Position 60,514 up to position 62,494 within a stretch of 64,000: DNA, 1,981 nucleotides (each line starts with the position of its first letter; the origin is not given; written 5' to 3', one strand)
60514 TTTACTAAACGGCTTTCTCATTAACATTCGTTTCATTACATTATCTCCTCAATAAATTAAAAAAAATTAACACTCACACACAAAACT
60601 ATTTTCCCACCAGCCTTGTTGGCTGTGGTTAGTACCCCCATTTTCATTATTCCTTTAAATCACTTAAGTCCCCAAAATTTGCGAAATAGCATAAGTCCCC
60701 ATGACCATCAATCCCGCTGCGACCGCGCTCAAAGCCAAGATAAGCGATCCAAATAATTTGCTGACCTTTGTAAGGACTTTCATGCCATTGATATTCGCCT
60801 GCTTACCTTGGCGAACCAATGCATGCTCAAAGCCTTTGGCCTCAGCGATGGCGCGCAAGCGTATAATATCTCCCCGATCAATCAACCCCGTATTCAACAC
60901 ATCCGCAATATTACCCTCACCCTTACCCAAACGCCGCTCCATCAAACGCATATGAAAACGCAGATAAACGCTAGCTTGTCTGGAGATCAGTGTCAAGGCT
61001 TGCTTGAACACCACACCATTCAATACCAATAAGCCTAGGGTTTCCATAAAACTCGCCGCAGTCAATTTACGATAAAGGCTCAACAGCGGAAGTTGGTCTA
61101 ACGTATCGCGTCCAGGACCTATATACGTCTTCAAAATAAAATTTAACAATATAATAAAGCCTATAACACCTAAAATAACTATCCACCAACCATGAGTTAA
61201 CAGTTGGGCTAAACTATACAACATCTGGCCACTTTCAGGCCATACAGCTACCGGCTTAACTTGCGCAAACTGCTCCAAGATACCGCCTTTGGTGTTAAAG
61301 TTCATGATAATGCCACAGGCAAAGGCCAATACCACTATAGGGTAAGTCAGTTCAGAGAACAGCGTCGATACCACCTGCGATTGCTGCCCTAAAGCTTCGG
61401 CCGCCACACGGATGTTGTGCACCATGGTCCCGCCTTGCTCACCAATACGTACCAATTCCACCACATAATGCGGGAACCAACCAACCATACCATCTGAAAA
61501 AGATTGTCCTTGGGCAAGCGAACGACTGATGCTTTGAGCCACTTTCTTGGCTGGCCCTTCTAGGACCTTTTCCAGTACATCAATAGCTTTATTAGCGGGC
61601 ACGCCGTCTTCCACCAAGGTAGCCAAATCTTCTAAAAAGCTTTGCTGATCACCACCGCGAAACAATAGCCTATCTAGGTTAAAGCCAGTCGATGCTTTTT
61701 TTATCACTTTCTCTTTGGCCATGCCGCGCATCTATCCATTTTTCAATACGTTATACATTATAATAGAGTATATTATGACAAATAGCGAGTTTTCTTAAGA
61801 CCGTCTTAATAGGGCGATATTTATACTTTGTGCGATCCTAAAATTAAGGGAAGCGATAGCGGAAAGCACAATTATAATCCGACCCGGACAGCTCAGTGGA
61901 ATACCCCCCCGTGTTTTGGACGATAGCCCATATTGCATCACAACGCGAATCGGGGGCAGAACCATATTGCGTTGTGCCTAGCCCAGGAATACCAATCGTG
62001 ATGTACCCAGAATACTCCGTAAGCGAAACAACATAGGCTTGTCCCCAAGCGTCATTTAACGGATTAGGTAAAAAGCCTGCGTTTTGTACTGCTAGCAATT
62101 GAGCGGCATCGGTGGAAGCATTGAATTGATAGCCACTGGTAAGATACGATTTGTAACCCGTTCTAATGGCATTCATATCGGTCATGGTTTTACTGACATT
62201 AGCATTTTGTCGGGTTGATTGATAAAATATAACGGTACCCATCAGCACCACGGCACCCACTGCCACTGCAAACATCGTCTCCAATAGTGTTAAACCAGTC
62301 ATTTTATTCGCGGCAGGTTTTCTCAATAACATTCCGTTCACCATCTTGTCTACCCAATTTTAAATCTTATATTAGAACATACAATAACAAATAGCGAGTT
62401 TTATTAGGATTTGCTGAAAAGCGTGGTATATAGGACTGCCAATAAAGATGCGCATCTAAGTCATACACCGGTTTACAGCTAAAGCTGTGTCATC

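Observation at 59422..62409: Orphan type-IVb-like pilus module: three pilin paralogs plus one platform protein, with no ATPase, secretin or peptidase nearby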

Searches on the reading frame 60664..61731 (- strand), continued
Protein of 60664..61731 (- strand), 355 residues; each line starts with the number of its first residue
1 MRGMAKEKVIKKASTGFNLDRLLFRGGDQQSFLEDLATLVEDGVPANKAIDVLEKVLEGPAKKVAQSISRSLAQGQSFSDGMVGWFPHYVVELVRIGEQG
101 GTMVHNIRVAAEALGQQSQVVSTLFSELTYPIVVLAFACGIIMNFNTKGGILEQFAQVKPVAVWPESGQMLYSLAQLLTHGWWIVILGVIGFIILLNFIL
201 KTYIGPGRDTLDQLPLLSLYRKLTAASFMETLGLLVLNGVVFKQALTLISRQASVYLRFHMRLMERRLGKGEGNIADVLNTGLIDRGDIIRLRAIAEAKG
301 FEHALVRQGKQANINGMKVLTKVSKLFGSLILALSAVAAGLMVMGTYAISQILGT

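Call 88: search_dna_similar(query=P0264, collection=plasmids, mode=protein, max_evalue=1e-20, max_rows=60, rows=spread)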
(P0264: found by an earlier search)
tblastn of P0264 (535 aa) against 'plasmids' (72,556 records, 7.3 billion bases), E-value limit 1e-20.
Records with a match: 4070; places in all: 4193; records where one place covers at least 80% of the query: 167.
Best place of each record, by identity: <60% 4070.
By first word of the organism name: Escherichia 2203; Salmonella 518; Pseudomonas 190; Shigella 142; Vibrio 141; Ralstonia 122; Serratia 97; Klebsiella 75; Burkholderia 70; Enterobacter 49; and 142 more.
By predicted mobility (MOB-suite, as given by PLSDB): conjugative 2653; non-mobilizable 902; mobilizable 515.
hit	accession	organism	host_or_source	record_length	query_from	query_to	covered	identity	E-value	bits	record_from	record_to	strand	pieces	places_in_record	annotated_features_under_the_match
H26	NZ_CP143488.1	Pseudomonas silesiensis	single cell,landfill for plastics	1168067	80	526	84%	33.8%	2e-60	223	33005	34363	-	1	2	record has no annotation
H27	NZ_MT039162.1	Serratia entomophila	-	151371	91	510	79%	33.9%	7e-56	209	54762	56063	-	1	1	ATPase, T2SS/T4P/T4SS family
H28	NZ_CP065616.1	Escherichia coli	-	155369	40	522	90%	28.5%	5e-39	159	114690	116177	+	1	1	ATPase, T2SS/T4P/T4SS family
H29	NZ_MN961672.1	Pseudomonas aeruginosa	-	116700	107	501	74%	33.7%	9e-46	180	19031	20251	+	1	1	ATPase, T2SS/T4P/T4SS family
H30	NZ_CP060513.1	Salmonella enterica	-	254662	105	504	75%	32.6%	2e-52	200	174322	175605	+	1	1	ATPase, T2SS/T4P/T4SS family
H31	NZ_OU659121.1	Providencia alcalifaciens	Canis lupus familiaris,intestine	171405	90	464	70%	34.5%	1e-52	200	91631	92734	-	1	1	gspE: type II secretion system ATPase GspE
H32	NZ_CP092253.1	Escherichia coli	Felix catus domesticus,Pure ...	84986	105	504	75%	32.3%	8e-52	197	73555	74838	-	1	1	ATPase, T2SS/T4P/T4SS family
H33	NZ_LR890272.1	Escherichia coli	Homo sapiens,blood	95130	105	504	75%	32.3%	8e-52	197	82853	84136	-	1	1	ATPase, T2SS/T4P/T4SS family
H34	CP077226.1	Escherichia coli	Seth Lab strain,Seth Lab Isolate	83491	105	504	75%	32.3%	8e-52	197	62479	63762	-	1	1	tadA: Flp pilus assembly complex ATPase component TadA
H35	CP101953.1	Escherichia coli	Microbe organism,goat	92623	105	504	75%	32.3%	8e-52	197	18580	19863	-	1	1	ATPase, T2SS/T4P/T4SS family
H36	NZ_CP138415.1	Escherichia coli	Homo sapiens,Bacterial pure ...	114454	105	504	75%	32.3%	8e-52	197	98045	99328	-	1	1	ATPase, T2SS/T4P/T4SS family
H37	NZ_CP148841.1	Salmonella enterica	Dog,single cell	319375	105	504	75%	32.3%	8e-52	197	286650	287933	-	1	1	ATPase, T2SS/T4P/T4SS family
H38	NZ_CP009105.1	Escherichia coli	Cow feces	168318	95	503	76%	31.6%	5e-47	184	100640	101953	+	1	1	ATPase, T2SS/T4P/T4SS family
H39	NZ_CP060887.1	Escherichia coli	Homo sapiens,urine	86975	105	504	75%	32.1%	2e-53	202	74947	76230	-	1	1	ATPase, T2SS/T4P/T4SS family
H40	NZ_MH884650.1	Salmonella sp.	-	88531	105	504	75%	32.1%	2e-53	202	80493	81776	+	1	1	ATPase, T2SS/T4P/T4SS family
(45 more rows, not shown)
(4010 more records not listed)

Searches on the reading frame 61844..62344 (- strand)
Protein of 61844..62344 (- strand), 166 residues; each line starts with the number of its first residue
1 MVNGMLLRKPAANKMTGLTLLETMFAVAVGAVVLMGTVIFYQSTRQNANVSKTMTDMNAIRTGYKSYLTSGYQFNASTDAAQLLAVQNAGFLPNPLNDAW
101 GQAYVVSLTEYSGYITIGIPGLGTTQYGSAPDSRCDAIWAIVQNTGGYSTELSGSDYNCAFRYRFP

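Call 3: search_protein_families(library=pfam, proteins=[window:61844-62344:-], max_evalue=1)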
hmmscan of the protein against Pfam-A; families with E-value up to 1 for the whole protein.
window:61844-62344:- (166 aa): 3 families
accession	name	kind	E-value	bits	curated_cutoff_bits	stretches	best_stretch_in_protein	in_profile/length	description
PF07963.17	N_methyl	-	0.003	17.5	21.2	1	14-37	3-26/27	Prokaryotic N-terminal methylation motif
PF16996.10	Asp4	-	0.063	13.9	27.7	1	9-38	20-49/55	Accessory secretory protein Sec Asp4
PF12704.14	MacB_PCD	-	0.11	13.2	27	1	23-84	4-62/207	MacB-like periplasmic core domain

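Call 4: search_protein_families(library=ncbifam, proteins=[window:61844-62344:-], max_evalue=1)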
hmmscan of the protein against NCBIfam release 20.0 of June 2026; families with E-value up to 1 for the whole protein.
window:61844-62344:- (166 aa): 5 families
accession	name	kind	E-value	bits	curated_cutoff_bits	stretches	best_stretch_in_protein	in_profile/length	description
NF007848.0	PRK10557.1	equivalog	0.0015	17.8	120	1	12-52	7-47/192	prepilin peptidase-dependent protein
TIGR01710.1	typeII_sec_gspG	equivalog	0.015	15.4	88.85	1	17-106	2-88/134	type II secretion system major pseudopilin GspG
NF005100.0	PRK06531.1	equivalog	0.12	12.2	129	1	29-65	7-42/121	preprotein translocase subunit YajC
TIGR01711.1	gspJ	equivalog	0.16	11.8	64.85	1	17-55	2-40/192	type II secretion system minor pseudopilin GspJ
TIGR02532.1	IV_pilin_GFxxxE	domain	0.39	10.7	16.3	1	17-37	3-23/24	prepilin-type N-terminal cleavage/methylation domain-containing protein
